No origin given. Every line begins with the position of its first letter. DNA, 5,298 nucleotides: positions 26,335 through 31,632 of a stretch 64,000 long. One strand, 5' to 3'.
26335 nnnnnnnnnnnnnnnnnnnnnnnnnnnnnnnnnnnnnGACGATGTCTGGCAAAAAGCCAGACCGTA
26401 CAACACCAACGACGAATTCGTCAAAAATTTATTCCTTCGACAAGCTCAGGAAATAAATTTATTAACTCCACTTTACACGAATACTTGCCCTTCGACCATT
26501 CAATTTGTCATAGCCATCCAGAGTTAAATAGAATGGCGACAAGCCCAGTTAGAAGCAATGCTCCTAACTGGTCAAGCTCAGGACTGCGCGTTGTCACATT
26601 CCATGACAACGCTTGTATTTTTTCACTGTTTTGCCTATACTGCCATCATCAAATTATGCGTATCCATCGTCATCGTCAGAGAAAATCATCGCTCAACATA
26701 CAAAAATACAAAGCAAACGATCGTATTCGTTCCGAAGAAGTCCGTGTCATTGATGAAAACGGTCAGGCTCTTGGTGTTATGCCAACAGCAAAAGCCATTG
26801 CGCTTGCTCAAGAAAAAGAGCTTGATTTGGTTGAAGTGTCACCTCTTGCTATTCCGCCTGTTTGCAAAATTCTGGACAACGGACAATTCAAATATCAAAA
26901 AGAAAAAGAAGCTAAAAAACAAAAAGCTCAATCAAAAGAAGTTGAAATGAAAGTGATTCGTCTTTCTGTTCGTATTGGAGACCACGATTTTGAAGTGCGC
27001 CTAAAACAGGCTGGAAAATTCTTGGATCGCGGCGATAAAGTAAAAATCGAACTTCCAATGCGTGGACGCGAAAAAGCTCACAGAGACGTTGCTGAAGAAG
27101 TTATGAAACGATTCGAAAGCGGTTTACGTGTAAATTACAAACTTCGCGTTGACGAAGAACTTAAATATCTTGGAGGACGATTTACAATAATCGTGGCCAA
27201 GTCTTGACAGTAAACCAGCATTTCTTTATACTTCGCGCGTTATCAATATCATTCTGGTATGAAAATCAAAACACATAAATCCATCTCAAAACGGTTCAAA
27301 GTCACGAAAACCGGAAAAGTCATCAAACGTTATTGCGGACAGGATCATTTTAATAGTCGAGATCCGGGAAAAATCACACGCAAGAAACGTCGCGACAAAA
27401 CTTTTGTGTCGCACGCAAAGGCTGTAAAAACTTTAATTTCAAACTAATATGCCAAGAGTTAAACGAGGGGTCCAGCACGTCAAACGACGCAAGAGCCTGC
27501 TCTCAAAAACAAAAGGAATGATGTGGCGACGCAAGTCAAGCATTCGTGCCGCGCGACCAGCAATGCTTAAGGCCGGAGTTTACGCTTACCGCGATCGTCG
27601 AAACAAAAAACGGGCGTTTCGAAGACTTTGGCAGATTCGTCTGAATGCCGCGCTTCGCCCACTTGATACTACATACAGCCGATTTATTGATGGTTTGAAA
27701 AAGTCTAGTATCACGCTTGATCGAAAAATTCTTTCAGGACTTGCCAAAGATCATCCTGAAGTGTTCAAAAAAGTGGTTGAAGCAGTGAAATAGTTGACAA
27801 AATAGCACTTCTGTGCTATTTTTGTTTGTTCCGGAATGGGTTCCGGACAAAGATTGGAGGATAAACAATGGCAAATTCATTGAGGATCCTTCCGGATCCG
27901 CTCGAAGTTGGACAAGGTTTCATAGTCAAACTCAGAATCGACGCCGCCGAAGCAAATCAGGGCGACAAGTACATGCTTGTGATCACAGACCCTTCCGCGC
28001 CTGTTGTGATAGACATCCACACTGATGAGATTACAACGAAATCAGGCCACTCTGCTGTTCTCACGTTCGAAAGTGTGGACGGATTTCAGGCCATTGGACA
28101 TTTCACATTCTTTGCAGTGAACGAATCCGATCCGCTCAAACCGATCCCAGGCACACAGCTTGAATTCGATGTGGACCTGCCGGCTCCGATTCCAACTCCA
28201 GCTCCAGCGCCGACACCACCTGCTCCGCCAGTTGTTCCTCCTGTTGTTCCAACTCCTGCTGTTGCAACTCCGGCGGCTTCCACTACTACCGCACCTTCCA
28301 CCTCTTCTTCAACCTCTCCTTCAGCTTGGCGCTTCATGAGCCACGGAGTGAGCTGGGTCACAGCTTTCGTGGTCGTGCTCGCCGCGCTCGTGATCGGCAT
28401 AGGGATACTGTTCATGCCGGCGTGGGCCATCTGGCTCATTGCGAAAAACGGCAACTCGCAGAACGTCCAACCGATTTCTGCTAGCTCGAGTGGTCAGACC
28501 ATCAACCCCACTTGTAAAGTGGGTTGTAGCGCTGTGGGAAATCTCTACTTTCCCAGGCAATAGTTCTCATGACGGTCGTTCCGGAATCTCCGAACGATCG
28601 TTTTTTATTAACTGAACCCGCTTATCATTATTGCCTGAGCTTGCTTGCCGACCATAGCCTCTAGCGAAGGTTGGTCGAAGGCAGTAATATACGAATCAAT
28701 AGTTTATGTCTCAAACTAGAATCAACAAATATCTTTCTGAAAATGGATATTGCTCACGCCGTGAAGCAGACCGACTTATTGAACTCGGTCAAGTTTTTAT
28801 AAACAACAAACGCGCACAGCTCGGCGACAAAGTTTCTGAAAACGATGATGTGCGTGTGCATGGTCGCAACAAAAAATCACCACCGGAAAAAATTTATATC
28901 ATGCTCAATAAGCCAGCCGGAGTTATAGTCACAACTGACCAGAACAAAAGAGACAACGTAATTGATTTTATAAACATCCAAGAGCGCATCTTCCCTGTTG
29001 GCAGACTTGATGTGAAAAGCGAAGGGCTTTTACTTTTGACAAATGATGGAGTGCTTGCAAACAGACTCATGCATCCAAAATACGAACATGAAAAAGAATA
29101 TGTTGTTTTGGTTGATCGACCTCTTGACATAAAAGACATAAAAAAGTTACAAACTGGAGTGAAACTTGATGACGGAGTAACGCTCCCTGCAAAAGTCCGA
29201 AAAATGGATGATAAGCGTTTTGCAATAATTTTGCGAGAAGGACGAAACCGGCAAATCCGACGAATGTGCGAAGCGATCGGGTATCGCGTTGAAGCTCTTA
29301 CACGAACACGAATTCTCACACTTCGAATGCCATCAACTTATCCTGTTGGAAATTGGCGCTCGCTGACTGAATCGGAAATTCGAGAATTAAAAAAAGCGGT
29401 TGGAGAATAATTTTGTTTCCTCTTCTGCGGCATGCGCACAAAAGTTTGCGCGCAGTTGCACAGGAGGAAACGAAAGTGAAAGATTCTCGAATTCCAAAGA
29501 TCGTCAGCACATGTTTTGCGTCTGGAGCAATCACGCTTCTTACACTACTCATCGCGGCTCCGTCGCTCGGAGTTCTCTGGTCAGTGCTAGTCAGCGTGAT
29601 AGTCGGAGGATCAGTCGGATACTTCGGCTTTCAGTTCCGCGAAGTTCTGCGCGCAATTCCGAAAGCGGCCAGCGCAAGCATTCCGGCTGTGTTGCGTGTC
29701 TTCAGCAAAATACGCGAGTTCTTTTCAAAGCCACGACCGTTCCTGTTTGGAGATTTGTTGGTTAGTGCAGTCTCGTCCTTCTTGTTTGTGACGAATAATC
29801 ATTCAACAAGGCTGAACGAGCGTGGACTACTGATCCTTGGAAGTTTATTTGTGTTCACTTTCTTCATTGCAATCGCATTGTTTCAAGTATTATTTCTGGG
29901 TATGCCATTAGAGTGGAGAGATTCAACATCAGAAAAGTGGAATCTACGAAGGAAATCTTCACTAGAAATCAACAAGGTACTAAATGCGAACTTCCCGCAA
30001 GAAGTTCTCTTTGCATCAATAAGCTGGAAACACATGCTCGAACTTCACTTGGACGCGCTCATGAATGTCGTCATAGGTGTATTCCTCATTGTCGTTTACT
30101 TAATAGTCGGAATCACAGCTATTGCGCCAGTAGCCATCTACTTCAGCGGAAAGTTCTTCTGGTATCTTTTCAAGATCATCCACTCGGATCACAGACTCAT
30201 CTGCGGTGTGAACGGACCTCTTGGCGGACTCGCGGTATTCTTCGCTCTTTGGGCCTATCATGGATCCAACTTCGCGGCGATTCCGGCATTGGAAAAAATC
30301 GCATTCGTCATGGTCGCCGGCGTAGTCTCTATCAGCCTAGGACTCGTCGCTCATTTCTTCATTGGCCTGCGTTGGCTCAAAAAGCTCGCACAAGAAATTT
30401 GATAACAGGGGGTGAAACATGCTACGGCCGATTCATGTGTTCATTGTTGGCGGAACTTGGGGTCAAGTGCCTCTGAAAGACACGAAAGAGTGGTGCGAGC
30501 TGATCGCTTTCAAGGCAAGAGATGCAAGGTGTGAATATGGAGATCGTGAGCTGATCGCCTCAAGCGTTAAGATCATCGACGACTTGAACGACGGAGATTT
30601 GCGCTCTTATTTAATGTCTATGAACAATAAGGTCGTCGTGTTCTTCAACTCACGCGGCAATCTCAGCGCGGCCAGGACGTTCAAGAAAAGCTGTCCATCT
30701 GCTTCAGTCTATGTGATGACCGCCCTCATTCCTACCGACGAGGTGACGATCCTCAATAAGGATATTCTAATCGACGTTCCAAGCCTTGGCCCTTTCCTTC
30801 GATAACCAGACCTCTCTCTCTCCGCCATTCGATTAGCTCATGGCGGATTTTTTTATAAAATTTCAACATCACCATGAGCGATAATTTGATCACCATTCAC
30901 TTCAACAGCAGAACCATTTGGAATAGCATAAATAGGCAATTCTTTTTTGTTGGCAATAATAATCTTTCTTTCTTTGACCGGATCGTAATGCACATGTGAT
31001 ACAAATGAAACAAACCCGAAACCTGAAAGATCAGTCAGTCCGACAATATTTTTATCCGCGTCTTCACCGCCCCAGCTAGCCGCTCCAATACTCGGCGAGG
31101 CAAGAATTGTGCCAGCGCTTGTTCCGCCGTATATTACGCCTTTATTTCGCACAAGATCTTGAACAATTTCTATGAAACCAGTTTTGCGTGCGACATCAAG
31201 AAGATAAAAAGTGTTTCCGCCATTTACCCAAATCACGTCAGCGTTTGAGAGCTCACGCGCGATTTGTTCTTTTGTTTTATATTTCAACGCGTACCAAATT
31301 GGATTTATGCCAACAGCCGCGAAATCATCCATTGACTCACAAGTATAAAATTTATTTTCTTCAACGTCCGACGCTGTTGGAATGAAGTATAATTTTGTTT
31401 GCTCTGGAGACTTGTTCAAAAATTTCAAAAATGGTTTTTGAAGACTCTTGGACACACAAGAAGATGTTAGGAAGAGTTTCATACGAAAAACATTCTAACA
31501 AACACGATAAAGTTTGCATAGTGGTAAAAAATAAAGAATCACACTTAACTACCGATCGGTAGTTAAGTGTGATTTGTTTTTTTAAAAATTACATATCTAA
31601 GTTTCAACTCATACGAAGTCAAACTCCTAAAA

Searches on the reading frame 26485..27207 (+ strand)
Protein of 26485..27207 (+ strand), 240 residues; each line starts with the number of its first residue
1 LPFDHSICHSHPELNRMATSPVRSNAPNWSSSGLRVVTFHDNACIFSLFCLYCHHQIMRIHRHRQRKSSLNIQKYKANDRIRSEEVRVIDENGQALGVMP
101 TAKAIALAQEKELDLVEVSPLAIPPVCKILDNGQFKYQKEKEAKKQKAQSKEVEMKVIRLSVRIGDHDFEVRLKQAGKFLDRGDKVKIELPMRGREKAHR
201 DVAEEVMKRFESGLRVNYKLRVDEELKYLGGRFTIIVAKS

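Call 37: search_protein_families(library=pfam, proteins=[window:26485-27207:+], max_evalue=0.001)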
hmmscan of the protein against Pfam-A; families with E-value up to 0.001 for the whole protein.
window:26485-27207:+ (240 aa): 2 families
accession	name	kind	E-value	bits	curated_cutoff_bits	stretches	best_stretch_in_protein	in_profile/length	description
PF05198.21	IF3_N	-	1.1e-28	99.7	26.9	1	78-146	2-70/70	Translation initiation factor IF-3, N-terminal domain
PF00707.27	IF3_C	-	1.8e-19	69.9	34.8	1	153-238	1-84/86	Translation initiation factor IF-3, C-terminal domain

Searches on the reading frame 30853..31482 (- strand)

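Call 10: search_protein_families(library=pfam, proteins=[window:30853-31482:-], max_evalue=0.01)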
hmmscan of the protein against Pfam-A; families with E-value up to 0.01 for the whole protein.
window:30853-31482:- (209 aa): 2 families
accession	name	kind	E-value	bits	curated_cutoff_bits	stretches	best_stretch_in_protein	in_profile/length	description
PF03575.23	Peptidase_S51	-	4.2e-34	118.5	23.9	1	4-201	2-204/206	Peptidase family S51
PF01174.25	SNO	-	0.0017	18.7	27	1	68-133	25-86/188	SNO glutamine amidotransferase family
